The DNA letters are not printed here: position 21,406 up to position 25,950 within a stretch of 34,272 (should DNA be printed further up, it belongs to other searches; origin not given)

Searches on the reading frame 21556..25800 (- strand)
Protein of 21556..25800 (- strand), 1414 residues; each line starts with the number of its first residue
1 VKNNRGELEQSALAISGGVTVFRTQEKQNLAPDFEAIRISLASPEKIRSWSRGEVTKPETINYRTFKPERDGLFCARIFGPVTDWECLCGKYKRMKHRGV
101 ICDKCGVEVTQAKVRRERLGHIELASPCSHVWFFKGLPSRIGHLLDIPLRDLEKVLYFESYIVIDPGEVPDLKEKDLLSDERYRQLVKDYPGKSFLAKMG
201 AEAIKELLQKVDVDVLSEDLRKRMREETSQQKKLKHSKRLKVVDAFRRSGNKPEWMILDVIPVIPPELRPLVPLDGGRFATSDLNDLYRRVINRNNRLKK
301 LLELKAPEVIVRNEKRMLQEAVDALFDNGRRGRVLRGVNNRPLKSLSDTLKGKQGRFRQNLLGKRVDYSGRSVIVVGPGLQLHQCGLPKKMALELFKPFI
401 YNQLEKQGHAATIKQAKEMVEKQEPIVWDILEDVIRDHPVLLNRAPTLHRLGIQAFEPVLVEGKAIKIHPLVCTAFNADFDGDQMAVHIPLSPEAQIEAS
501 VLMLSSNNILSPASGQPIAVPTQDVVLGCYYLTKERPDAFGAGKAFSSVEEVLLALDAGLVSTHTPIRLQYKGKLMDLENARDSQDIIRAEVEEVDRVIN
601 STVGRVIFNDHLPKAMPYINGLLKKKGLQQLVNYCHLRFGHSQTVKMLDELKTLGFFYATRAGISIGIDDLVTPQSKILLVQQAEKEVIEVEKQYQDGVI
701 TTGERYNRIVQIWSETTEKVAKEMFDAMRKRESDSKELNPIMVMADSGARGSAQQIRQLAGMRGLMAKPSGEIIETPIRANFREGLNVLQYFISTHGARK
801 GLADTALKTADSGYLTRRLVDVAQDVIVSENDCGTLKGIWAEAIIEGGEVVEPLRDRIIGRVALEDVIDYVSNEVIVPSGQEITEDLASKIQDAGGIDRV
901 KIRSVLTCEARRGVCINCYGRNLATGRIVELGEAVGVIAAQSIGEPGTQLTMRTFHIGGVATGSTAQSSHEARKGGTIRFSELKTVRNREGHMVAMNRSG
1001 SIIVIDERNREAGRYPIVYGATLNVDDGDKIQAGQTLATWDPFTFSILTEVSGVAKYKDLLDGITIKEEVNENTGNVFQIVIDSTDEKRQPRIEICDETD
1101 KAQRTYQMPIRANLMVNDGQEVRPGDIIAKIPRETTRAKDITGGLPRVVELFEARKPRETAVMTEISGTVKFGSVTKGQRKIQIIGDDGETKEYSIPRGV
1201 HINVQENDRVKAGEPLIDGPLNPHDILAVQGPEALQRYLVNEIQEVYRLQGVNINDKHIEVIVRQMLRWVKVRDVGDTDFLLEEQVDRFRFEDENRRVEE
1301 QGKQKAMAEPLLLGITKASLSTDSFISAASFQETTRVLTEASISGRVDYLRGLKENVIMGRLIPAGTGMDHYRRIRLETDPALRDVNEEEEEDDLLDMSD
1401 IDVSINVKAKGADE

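Call 6: search_protein_families(library=pfam, proteins=[window:21556-25800:-], max_evalue=0.001)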
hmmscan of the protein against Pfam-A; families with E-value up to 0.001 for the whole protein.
window:21556-25800:- (1414 aa): 9 families
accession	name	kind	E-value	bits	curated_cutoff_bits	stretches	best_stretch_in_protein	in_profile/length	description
PF04997.17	RNA_pol_Rpb1_1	-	5e-84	282.7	39.7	1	33-361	3-312/312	RNA polymerase Rpb1, domain 1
PF04998.22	RNA_pol_Rpb1_5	-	4.8e-74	249.6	28.5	1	785-1322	1-266/267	RNA polymerase Rpb1, domain 5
PF00623.25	RNA_pol_Rpb1_2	-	1e-37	130.4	25.3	1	363-504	1-165/166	RNA polymerase Rpb1, domain 2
PF04983.23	RNA_pol_Rpb1_3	-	6.3e-29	101.4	28.9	1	508-671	1-162/162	RNA polymerase Rpb1, domain 3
PF05000.22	RNA_pol_Rpb1_4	-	3.9e-20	72.2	24.8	1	700-783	1-107/107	RNA polymerase Rpb1, domain 4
PF13533.13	Biotin_lipoyl_2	-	2.3e-08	34.1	29.8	0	1115-1131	15-31/32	Biotin-lipoyl like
PF01333.25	Apocytochr_F_C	-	1.1e-07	32.4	30.4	0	1167-1220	10-64/118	Apocytochrome F, C-terminal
PF01551.29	Peptidase_M23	-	1.8e-05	25.3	28.7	0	998-1039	32-71/96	Peptidase family M23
PF21668.3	RPOC_hybrid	-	4.5e-05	23.6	27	0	1168-1219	16-69/102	DNA-directed RNA polymerase subunit beta', hybrid domain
